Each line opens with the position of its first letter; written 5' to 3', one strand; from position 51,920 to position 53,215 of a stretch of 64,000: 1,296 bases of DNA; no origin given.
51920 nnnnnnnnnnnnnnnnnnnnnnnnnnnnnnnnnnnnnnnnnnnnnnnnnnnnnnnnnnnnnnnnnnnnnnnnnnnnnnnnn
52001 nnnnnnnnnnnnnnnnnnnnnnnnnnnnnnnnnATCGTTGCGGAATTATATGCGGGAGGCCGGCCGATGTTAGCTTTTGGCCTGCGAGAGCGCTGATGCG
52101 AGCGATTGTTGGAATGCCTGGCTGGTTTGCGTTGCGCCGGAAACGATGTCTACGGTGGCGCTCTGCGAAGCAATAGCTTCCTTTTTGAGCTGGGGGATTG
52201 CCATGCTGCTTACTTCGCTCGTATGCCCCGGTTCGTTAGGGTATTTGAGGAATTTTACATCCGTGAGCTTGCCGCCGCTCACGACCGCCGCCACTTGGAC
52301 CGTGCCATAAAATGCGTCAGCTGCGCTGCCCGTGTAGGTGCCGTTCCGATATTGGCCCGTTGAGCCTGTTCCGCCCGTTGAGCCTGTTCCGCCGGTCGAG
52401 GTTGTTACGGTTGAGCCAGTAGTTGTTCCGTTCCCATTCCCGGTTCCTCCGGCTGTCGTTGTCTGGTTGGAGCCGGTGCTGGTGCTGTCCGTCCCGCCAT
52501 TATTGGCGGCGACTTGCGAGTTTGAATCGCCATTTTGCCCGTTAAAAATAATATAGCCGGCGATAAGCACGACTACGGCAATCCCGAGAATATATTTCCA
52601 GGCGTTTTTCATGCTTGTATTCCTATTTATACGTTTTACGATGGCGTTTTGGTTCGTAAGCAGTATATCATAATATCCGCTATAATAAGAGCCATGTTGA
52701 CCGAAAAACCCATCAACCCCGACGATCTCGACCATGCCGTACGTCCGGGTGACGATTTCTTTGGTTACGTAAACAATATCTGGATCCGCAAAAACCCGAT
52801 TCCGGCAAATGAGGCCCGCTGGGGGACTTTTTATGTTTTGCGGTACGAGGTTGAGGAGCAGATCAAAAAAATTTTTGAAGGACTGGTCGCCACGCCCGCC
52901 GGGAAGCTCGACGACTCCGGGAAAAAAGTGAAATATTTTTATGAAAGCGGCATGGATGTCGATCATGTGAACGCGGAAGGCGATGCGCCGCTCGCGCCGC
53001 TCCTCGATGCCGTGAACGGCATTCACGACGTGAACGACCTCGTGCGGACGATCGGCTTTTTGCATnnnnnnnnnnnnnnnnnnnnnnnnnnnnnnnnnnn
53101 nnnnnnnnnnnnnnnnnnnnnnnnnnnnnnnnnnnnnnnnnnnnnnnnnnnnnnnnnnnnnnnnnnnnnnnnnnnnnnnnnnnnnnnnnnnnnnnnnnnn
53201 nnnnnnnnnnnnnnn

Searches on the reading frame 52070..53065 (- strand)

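Call 53: search_protein_families(library=pfam, proteins=[window:52070-53065:-], max_evalue=0.0001)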
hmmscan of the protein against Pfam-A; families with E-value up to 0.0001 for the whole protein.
window:52070-53065:- (331 aa): 1 family
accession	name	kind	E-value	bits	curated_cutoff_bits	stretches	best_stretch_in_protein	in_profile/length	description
PF04205.19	FMN_bind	-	4.1e-09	37.4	22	1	253-326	3-76/77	FMN-binding domain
